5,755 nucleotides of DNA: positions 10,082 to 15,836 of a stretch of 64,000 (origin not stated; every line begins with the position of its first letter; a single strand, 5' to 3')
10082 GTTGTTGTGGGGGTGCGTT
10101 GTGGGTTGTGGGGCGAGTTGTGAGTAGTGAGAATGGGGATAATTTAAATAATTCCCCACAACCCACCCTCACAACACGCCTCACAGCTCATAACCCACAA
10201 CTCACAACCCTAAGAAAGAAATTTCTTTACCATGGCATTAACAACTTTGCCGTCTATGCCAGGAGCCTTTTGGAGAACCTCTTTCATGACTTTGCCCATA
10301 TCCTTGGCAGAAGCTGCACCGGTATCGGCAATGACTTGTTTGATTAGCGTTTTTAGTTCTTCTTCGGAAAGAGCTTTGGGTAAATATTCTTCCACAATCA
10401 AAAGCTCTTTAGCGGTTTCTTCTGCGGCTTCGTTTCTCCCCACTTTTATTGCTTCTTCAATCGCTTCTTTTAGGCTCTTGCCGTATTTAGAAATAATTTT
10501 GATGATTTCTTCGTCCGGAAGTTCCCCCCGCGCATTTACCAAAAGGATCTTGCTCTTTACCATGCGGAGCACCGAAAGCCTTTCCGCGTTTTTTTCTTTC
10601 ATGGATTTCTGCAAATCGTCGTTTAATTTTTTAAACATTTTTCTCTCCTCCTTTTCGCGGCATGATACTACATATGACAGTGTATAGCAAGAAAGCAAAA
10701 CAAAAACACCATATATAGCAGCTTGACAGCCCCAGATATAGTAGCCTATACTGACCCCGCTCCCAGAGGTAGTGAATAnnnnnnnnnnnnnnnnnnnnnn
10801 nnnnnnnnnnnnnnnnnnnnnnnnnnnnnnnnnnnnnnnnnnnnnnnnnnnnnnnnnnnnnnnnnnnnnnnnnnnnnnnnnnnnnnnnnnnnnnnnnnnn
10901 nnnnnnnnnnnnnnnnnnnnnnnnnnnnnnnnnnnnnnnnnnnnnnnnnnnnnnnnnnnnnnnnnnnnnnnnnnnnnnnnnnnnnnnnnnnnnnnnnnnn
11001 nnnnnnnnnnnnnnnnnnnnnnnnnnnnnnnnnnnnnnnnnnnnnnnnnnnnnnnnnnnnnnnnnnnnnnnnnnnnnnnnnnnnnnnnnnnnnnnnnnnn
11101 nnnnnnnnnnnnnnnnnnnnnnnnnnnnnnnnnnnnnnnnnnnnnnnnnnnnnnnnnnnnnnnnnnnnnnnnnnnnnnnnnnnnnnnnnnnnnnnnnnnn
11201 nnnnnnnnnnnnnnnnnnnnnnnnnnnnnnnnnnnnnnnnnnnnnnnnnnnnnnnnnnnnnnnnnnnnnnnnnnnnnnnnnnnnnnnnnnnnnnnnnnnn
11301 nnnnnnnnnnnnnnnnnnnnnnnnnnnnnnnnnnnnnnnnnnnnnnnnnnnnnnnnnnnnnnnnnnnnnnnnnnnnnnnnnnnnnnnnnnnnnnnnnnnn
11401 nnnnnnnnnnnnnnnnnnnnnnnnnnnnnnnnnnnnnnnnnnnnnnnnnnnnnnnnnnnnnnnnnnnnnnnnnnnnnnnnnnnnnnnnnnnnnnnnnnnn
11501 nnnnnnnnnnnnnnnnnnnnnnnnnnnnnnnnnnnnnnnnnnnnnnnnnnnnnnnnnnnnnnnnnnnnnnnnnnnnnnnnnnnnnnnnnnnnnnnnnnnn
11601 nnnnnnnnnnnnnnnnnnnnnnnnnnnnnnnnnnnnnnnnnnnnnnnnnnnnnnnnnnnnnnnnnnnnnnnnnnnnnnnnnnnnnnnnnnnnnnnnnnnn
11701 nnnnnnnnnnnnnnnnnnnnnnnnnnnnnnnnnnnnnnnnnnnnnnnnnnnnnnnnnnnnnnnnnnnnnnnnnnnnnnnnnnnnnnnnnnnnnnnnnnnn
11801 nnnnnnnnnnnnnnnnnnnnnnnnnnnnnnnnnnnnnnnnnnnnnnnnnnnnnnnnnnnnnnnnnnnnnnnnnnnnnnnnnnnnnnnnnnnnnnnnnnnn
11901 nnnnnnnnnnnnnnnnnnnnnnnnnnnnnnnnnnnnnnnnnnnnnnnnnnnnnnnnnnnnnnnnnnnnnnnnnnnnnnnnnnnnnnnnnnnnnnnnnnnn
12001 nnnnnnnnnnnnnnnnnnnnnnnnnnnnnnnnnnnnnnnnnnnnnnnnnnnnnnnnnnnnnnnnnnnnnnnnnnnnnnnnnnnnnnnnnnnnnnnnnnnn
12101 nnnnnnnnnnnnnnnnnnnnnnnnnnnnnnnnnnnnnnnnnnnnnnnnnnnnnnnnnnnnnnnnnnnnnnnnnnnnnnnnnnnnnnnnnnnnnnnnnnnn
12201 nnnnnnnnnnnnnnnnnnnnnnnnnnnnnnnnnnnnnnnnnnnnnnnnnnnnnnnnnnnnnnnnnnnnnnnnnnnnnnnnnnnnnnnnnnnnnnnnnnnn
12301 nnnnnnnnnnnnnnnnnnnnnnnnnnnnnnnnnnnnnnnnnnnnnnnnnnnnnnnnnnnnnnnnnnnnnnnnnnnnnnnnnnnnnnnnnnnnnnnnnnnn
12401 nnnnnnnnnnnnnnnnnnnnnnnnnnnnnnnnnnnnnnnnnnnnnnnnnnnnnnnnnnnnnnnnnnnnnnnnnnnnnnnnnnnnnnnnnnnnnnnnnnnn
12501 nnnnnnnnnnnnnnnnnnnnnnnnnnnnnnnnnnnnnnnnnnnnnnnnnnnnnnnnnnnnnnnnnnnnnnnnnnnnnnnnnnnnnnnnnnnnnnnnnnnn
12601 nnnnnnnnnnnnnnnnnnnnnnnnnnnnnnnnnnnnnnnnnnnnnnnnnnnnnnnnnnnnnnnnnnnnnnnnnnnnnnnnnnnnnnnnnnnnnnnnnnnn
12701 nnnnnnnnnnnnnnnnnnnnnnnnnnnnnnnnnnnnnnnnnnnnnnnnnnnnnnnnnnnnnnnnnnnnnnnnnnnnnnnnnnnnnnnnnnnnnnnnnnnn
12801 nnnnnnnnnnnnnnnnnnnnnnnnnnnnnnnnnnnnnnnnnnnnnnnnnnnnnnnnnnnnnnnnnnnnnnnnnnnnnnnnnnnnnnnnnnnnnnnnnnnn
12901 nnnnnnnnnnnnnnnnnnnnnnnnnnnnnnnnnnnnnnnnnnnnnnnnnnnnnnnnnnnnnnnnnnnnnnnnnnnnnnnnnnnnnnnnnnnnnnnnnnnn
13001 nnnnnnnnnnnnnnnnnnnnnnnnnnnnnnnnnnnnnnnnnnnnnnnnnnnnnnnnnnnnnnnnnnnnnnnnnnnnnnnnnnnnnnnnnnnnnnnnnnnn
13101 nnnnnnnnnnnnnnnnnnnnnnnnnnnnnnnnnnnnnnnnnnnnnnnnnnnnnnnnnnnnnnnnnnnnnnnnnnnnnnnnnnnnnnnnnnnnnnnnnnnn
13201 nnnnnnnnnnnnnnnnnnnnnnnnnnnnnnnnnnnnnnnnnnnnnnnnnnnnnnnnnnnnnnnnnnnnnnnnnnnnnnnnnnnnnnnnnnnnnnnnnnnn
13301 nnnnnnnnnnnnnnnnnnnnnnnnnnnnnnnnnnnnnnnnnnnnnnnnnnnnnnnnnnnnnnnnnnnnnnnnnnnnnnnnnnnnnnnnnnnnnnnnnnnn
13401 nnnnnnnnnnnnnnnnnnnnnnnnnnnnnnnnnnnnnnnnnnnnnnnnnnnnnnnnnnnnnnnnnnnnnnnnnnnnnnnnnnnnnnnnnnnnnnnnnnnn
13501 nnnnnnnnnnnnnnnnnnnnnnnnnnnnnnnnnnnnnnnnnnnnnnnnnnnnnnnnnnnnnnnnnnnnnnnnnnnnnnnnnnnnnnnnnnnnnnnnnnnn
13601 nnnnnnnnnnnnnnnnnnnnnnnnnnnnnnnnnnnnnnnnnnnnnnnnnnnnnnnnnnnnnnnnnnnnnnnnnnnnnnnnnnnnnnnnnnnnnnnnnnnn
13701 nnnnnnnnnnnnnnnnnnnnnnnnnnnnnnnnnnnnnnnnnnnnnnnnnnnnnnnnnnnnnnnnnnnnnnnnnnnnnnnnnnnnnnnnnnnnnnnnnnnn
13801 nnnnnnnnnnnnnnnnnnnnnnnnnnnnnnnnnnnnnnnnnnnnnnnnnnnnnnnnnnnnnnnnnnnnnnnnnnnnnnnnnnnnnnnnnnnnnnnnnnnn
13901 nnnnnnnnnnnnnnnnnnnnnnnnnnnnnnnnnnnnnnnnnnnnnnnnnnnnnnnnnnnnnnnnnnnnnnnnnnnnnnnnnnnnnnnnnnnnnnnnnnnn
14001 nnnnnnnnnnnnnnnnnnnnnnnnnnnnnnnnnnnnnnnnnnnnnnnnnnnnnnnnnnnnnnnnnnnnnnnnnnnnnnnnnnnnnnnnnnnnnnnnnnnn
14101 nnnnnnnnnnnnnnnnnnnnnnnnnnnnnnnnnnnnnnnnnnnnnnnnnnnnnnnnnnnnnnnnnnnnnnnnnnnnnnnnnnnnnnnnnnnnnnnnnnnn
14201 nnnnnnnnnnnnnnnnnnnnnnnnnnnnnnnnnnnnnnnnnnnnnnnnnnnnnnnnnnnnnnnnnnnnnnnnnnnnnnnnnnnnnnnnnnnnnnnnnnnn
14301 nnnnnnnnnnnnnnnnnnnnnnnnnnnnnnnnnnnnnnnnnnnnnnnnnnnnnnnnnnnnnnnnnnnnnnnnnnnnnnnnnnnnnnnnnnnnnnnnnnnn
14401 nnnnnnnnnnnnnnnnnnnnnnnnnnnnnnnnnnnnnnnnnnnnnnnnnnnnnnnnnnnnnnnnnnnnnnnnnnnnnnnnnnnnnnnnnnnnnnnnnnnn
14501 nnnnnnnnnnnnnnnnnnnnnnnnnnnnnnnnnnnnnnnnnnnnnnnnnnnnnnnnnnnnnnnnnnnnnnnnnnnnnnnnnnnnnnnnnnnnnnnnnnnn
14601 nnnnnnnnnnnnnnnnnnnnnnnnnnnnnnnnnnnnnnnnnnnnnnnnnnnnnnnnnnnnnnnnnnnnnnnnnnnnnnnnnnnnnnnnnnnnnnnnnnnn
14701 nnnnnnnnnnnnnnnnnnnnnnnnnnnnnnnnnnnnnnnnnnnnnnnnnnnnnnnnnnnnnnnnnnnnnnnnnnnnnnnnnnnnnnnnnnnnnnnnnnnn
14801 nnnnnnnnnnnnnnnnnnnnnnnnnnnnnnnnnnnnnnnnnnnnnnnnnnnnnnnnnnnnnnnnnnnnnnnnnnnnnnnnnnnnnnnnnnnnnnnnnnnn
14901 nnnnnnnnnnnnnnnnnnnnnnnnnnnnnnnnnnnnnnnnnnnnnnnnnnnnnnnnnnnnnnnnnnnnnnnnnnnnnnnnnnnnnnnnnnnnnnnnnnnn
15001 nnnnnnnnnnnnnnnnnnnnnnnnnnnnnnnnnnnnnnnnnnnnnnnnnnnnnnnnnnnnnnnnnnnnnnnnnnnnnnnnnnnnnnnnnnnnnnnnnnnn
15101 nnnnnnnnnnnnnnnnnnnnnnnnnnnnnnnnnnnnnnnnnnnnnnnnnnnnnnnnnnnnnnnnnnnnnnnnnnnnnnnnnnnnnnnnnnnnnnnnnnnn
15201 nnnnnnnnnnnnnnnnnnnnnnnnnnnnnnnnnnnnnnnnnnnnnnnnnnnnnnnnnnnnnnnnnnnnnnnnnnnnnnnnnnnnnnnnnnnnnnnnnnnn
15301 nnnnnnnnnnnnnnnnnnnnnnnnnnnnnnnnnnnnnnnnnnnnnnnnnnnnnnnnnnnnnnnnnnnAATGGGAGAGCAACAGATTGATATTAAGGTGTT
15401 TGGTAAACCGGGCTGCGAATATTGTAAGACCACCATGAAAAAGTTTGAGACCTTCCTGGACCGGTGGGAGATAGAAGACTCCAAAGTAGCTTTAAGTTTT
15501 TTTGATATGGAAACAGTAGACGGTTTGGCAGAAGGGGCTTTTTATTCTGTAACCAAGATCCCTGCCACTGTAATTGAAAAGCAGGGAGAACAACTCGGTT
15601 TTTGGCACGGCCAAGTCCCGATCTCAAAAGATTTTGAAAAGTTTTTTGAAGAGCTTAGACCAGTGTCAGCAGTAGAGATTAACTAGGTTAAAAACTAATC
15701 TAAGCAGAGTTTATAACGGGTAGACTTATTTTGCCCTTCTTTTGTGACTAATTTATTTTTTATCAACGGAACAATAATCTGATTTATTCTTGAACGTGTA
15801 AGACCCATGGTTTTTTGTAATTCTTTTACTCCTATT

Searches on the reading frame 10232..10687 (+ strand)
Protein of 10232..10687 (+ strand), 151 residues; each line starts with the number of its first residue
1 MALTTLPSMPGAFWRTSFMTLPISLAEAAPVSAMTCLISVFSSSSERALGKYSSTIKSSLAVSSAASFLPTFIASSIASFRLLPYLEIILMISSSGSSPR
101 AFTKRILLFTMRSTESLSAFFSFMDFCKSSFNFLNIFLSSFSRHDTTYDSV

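Call 11: search_protein_families(library=pfam, proteins=[window:10232-10687:+], max_evalue=0.001)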
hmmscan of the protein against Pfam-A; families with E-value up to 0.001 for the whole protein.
window:10232-10687:+ (151 aa): 1 family
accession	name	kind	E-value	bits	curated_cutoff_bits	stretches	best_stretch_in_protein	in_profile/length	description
PF04193.19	PQ-loop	-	0.00032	20.8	22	1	107-142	23-58/61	PQ loop repeat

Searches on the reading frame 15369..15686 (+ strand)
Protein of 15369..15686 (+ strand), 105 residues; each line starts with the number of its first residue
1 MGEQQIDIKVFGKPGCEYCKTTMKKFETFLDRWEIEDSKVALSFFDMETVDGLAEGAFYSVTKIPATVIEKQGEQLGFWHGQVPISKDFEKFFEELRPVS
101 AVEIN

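Call 17: search_protein_families(library=pfam, proteins=[window:15369-15686:+], max_evalue=0.001)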
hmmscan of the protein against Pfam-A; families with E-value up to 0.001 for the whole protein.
window:15369-15686:+ (105 aa): 1 family
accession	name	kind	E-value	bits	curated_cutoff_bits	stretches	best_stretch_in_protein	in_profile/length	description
PF13192.12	Thioredoxin_3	-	5.1e-07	30.1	24.8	1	7-93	2-75/76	Thioredoxin domain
